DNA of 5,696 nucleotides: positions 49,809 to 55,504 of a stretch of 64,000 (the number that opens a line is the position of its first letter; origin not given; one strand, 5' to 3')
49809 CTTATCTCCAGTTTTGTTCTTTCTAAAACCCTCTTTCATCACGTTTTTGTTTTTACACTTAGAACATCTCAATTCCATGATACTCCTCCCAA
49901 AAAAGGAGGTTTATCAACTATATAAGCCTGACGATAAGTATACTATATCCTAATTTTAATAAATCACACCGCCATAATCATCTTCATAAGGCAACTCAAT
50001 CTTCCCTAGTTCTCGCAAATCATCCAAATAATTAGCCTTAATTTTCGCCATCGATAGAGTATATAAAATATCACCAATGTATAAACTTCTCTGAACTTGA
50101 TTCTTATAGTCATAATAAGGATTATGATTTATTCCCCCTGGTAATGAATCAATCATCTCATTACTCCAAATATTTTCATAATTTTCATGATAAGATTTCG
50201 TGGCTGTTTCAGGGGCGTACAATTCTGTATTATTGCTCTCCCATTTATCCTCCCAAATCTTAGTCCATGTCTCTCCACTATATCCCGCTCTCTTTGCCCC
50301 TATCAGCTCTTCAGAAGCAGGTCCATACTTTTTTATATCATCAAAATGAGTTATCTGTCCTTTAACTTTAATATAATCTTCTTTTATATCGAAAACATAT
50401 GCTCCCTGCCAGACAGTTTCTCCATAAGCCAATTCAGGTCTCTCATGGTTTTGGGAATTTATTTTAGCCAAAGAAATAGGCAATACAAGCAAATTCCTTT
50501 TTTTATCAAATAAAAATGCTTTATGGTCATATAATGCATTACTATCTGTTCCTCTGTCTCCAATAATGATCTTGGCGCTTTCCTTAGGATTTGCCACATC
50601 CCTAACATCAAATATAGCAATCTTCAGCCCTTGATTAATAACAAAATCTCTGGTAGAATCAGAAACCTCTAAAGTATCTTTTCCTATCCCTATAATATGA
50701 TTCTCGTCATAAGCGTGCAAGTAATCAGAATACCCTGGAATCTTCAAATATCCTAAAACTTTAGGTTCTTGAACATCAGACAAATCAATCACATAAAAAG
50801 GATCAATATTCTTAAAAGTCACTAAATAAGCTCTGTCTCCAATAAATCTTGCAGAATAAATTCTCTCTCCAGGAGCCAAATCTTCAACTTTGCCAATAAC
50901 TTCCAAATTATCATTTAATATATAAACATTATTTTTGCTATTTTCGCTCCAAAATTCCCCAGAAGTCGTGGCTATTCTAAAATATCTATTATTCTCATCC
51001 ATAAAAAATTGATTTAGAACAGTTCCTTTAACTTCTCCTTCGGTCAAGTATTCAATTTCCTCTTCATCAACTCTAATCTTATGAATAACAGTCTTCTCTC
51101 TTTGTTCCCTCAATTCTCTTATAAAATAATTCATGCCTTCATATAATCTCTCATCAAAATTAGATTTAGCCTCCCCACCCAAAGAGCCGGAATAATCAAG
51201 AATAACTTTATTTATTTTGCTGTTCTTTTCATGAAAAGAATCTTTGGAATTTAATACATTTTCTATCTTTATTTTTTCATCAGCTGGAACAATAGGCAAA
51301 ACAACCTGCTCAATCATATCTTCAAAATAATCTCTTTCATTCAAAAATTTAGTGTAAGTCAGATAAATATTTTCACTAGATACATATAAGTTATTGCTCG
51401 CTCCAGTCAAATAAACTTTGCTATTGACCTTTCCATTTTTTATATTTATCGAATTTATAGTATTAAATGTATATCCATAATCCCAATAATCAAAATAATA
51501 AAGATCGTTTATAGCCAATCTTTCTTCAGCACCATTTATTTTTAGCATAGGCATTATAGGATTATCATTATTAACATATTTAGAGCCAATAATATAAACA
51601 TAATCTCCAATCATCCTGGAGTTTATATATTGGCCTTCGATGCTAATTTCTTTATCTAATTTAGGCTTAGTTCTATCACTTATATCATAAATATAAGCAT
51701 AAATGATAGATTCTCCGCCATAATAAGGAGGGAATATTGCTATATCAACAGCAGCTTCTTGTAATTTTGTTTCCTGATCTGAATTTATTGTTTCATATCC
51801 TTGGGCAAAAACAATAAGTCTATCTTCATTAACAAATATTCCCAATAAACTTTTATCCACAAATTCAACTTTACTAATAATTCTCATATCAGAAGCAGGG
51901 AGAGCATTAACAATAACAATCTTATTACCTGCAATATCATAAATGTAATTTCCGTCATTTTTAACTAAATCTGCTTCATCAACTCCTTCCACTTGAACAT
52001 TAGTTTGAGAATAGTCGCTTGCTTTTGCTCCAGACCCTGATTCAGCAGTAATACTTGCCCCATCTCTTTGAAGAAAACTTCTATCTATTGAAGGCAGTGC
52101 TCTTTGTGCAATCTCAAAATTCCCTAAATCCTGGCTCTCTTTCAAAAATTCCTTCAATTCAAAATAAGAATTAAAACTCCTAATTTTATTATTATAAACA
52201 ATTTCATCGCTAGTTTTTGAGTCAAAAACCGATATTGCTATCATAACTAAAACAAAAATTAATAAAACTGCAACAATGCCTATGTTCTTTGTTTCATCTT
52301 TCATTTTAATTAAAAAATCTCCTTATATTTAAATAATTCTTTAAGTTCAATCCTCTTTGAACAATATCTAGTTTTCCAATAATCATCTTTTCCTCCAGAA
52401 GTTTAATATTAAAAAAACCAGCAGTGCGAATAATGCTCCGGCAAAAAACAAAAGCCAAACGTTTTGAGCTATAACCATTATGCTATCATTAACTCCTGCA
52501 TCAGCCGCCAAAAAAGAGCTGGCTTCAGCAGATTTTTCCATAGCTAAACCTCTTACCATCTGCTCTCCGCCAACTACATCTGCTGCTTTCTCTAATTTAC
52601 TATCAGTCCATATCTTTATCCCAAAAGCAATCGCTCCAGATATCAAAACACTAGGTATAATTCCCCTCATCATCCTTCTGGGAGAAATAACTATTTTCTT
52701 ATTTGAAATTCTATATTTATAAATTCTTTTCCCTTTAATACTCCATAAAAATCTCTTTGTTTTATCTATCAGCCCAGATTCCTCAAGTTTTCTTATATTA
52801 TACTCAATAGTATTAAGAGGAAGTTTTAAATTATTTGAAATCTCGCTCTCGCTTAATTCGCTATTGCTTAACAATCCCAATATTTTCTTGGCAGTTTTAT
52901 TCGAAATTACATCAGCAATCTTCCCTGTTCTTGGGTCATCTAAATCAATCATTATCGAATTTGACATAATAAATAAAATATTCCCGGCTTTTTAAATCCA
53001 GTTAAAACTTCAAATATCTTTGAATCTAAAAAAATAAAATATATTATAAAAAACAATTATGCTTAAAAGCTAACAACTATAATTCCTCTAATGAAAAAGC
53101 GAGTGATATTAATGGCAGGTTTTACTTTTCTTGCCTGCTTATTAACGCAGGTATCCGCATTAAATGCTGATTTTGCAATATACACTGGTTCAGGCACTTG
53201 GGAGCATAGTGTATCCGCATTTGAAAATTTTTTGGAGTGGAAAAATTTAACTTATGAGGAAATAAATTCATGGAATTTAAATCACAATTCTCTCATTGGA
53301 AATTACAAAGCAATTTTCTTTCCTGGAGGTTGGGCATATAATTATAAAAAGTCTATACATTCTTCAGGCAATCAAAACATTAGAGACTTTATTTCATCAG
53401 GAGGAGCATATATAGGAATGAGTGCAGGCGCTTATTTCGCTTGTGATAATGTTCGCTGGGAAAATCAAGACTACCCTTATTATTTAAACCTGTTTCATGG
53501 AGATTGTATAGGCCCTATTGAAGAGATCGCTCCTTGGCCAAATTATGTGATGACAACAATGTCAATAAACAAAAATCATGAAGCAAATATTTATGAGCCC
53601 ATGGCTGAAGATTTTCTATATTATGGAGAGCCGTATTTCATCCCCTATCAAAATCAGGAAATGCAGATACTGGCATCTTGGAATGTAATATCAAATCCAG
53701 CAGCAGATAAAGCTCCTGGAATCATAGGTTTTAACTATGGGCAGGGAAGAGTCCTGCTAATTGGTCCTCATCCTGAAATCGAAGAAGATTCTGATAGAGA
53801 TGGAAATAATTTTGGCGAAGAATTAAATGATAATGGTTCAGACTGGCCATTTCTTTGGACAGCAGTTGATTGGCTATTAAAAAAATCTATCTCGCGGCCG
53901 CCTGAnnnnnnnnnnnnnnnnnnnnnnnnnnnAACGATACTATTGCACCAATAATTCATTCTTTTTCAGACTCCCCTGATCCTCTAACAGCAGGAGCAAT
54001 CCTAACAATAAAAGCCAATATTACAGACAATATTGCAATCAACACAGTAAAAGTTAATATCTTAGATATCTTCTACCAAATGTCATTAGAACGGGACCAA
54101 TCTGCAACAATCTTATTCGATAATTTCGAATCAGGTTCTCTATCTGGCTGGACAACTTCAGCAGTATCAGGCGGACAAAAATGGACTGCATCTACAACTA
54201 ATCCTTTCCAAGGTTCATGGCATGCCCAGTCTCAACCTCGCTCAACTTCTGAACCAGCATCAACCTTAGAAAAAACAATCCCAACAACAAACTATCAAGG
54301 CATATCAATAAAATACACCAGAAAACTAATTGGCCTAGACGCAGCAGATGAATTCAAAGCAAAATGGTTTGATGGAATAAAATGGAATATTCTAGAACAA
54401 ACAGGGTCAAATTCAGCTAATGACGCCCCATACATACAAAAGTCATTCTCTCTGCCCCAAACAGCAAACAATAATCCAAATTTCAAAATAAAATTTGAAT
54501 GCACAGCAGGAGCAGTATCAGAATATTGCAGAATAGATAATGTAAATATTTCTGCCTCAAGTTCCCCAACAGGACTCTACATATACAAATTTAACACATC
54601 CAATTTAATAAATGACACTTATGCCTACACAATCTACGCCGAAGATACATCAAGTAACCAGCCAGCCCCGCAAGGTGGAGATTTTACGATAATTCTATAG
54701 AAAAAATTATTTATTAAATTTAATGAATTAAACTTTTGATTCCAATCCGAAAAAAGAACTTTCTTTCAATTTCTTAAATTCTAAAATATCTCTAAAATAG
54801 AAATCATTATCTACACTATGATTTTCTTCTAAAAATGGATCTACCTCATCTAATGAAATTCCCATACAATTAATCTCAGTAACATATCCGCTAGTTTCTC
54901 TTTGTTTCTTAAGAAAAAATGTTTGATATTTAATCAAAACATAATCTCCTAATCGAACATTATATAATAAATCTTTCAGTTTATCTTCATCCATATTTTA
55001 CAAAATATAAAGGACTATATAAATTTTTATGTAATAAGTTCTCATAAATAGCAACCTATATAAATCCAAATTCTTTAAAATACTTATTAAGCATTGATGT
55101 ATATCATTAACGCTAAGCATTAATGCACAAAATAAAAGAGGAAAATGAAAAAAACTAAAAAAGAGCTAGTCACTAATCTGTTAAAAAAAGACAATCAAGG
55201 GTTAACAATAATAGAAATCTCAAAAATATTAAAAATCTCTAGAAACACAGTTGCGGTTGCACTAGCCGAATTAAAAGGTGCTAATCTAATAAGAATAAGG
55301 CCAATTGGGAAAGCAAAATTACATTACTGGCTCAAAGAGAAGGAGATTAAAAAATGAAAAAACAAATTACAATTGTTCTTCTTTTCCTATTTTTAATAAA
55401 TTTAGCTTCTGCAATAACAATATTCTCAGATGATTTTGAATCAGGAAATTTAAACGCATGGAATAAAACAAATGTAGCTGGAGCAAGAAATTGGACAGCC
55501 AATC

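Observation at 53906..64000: Surface-protein paralog cluster built on a shared, previously uncharacterised N-terminal domain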

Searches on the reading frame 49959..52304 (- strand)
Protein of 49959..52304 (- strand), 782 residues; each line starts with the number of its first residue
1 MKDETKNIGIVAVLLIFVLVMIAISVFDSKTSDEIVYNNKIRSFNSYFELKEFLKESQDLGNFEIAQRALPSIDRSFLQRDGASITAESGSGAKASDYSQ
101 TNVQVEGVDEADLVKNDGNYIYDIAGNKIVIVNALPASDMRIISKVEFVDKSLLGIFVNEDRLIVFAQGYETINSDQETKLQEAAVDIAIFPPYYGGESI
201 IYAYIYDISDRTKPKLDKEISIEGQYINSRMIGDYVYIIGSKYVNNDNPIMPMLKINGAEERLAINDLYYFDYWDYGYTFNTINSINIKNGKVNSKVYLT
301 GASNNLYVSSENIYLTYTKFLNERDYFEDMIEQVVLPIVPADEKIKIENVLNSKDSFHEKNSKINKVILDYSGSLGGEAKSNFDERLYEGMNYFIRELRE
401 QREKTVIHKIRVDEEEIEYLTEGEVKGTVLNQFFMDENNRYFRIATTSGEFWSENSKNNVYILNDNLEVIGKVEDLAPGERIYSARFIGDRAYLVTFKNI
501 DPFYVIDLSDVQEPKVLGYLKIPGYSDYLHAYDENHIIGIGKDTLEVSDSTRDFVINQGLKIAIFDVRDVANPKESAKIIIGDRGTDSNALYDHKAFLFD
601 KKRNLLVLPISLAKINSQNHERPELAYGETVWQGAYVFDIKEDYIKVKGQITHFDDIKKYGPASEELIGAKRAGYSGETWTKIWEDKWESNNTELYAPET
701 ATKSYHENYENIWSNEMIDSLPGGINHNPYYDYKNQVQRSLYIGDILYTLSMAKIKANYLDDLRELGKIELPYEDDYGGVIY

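Call 22: search_protein_families(library=pfam, proteins=[window:49959-52304:-], max_evalue=0.00001)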
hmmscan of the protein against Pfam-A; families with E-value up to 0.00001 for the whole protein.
window:49959-52304:- (782 aa): 1 family
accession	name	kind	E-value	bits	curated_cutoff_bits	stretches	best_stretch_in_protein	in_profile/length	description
PF09826.15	Beta_propel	-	3.9e-156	521.2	22.4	1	98-762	1-494/495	Beta propeller domain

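Call 51: search_protein_families(library=ncbifam, proteins=[window:49959-52304:-], max_evalue=0.01)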
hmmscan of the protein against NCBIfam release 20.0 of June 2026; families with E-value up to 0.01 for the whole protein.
window:49959-52304:- (782 aa): 0 families

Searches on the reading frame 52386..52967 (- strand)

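Call 51: search_protein_families(library=ncbifam, proteins=[window:52386-52967:-], max_evalue=0.01)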
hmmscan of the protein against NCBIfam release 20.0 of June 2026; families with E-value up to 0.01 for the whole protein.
window:52386-52967:- (194 aa): 9 families
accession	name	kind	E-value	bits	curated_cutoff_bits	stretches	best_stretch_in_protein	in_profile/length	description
NF053606.1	Sta1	subfamily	2.5e-07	30.7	80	1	28-93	25-89/100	Sta1 family transcriptional regulator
NF040939.2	trans_reg_lrs14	equivalog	3.4e-06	27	90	1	25-92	23-90/103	Lrs14 family HTH-type transcriptional regulator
NF033788.1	HTH_metalloreg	subfamily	6.2e-05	22.7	55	1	17-72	4-60/77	metalloregulator ArsR/SmtB family transcription factor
NF053602.1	Phr_regulator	exception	7.8e-05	22.3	320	1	14-72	2-60/191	heat shock transcription regulator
NF033789.1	repress_SdpR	subfamily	0.00022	21.1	100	1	20-72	4-56/79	autorepressor SdpR family transcription factor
TIGR01884.1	cas_HTH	subfamily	0.0011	18.4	60.2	1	22-72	140-191/202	CRISPR-associated CARF protein Csa3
NF053755.1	MsvR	equivalog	0.003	17.3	220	1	17-70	6-59/236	transcriptional factor MsvR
TIGR04176.1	MarR_EPS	equivalog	0.0039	17.2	88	1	24-90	4-69/105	MarR family EPS-associated transcriptional regulator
NF038251.1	AdcR_fam_Zn_TF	equivalog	0.0061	16.8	175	1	20-90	32-98/143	zinc-dependent MarR family transcriptional regulator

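Call 67: search_protein_families(library=pfam, proteins=[window:52386-52967:-], max_evalue=0.1)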
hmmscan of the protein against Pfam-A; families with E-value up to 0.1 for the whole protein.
window:52386-52967:- (194 aa): 11 families
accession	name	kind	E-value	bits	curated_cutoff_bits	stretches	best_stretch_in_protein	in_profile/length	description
PF12840.13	HTH_20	-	1.8e-09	37.9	27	1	22-68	2-49/51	Helix-turn-helix domain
PF13412.12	HTH_24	-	2.2e-06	27.6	21.9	1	23-67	2-47/48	Winged helix-turn-helix DNA-binding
PF01022.26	HTH_5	-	4.6e-06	26.9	22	1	24-69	2-47/47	Bacterial regulatory protein, arsR family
PF02002.24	TFIIE_alpha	-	4.3e-05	23.8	22.9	1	24-93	13-82/105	TFIIE alpha subunit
PF01978.25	TrmB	-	0.00036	20.7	25.6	1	30-80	15-59/68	Sugar-specific transcriptional regulator TrmB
PF13463.12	HTH_27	-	0.0044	17.7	22.2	1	35-71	16-52/68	Winged helix DNA-binding domain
PF24409.1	wHTH-PRTase_assc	-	0.01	16.3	27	1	29-89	3-62/83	wHTH-PRTase associated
PF10007.15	DUF2250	-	0.046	14.3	24.4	1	24-71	8-56/93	Uncharacterized protein conserved in archaea (DUF2250)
PF25213.1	HVO_A0261_N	-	0.062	13.6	35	1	17-71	4-58/86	HVO_A0261 N-terminal domain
PF14947.12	HTH_45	-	0.092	13.2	25.5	0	28-83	10-66/77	Winged helix-turn-helix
PF24270.1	HTH_Cmi2_C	-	0.097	13.4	27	0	23-71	74-122/125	Cmi2, C-terminal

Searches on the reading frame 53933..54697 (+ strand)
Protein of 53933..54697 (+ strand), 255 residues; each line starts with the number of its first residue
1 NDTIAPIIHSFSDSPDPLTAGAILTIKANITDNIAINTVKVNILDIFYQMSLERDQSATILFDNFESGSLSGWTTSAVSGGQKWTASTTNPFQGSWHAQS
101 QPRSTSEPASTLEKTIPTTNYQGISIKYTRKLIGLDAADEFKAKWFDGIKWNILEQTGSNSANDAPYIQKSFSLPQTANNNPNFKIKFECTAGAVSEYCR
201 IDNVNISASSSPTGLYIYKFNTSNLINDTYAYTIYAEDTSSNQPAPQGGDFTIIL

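Call 7: search_protein_families(library=pfam, proteins=[window:53933-54697:+], max_evalue=1)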
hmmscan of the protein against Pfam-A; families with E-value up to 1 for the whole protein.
window:53933-54697:+ (255 aa): 2 families
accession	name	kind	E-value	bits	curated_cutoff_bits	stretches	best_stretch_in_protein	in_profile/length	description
PF17957.7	Big_7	-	0.011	16.8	24.1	0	18-43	14-39/70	Bacterial Ig domain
PF19077.6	Big_13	-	0.031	15.2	27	1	177-253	24-100/102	Bacterial Ig-like domain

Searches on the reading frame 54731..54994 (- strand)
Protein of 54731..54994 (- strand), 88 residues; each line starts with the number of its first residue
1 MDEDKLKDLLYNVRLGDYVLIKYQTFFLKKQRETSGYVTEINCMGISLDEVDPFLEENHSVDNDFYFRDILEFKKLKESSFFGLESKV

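Call 27: search_protein_families(library=ncbifam, proteins=[window:54731-54994:-], max_evalue=1)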
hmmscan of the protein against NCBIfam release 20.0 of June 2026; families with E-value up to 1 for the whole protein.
window:54731-54994:- (88 aa): 0 families

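Call 67: search_protein_families(library=pfam, proteins=[window:54731-54994:-], max_evalue=0.1)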
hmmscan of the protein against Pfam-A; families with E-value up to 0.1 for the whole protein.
window:54731-54994:- (88 aa): 0 families

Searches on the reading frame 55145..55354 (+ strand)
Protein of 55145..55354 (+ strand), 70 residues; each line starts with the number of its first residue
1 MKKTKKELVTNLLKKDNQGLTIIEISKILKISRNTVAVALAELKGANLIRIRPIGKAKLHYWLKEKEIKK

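Call 27: search_protein_families(library=ncbifam, proteins=[window:55145-55354:+], max_evalue=1)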
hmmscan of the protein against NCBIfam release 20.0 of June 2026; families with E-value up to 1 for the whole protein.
window:55145-55354:+ (70 aa): 17 families
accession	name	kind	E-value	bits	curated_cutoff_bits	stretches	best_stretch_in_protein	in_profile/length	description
NF033788.1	HTH_metalloreg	subfamily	9.8e-05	22.1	55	1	11-68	18-73/77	metalloregulator ArsR/SmtB family transcription factor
NF040939.2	trans_reg_lrs14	equivalog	0.0012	18.9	90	1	7-50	25-67/103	Lrs14 family HTH-type transcriptional regulator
NF040595.1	HTH_Cbp1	equivalog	0.0045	16.9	140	1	2-41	45-84/135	CRISPR DNA repeat-binding protein Cbp1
NF053606.1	Sta1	subfamily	0.0052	16.9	80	1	4-63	21-83/100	Sta1 family transcriptional regulator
NF002620.0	PRK02277.1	subfamily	0.0065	16.1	115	1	3-40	2-39/201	orotate phosphoribosyltransferase-like protein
NF007720.0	PRK10411.1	equivalog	0.0095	15.3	259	1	1-59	1-57/243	L-fucose operon activator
NF033789.1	repress_SdpR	subfamily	0.011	15.6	100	1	5-55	10-57/79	autorepressor SdpR family transcription factor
NF052532.1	TransRegPagRBaca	equivalog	0.012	15.7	170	1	8-52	32-74/99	transcriptional repressor PagR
NF033546.1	transpos_IS21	equivalog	0.016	14.8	160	1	14-42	3-31/294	IS21 family transposase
NF041413.1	ArsR_Rv2640c_fam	equivalog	0.037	14.4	155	1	7-55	46-94/118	Rv2640c family ArsR-like transcriptional regulator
NF053660.1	ORF80_fam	equivalog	0.038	13.9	95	1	6-50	4-47/70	ORF80 family leucine zipper DNA-binding protein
NF008273.0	PRK11050.1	equivalog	0.047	13.3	153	1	7-53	43-88/156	manganese-binding transcriptional regulator MntR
TIGR02937.1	sigma70-ECF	superfamily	0.054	13.1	42.9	1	18-44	132-158/165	sigma-70 family RNA polymerase sigma factor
NF012025.0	PRK15481.1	equivalog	0.059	12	573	1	9-49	20-60/432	MocR-like B6 salvage transcription factor PtsJ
TIGR02702.1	SufR_cyano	equivalog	0.062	13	178.8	1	4-60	2-61/208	iron-sulfur cluster biosynthesis transcriptional regulator SufR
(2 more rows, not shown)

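Call 67: search_protein_families(library=pfam, proteins=[window:55145-55354:+], max_evalue=0.1)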
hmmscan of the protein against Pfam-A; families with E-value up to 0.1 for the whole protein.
window:55145-55354:+ (70 aa): 23 families
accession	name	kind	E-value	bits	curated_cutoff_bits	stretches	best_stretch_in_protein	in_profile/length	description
PF07106.19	TBPIP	-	2.8e-05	24.4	22.8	1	6-62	3-61/62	TBPIP/Hop2 winged helix domain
PF13412.12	HTH_24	-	6.7e-05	22.8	21.9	1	12-50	11-48/48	Winged helix-turn-helix DNA-binding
PF08279.18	HTH_11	-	0.00023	21.4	25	1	6-49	3-44/55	HTH domain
PF12802.13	MarR_2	-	0.00032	21.2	27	1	17-53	17-54/61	MarR family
PF00392.27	GntR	-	0.001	19.1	27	1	20-53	24-58/64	Bacterial regulatory proteins, gntR family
PF12728.13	HTH_17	-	0.0012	19.5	27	1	20-37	2-19/51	Helix-turn-helix domain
PF01978.25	TrmB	-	0.0013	19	25.6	1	17-57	20-60/68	Sugar-specific transcriptional regulator TrmB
PF08784.17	RPA_C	-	0.0014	19.8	22.6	1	5-45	52-95/106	Replication protein A C terminal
PF20024.5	DUF6432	-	0.0016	19.1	29.6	1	7-52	16-61/97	Family of unknown function (DUF6432)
PF01022.26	HTH_5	-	0.0017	18.6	22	1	10-49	8-45/47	Bacterial regulatory protein, arsR family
PF13384.12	HTH_23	-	0.0025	18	24.6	1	17-39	16-37/50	Homeodomain-like domain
PF13545.12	HTH_Crp_2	-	0.0026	18.1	27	1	20-52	23-55/70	Crp-like helix-turn-helix domain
PF00196.25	GerE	-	0.0052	16.8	23.5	1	17-39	15-37/57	Bacterial regulatory proteins, luxR family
PF01047.28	MarR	-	0.0071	16.7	24.6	1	16-50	14-48/59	MarR family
PF08281.18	Sigma70_r4_2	-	0.013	15.6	25.7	1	14-41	21-48/54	Sigma-70, region 4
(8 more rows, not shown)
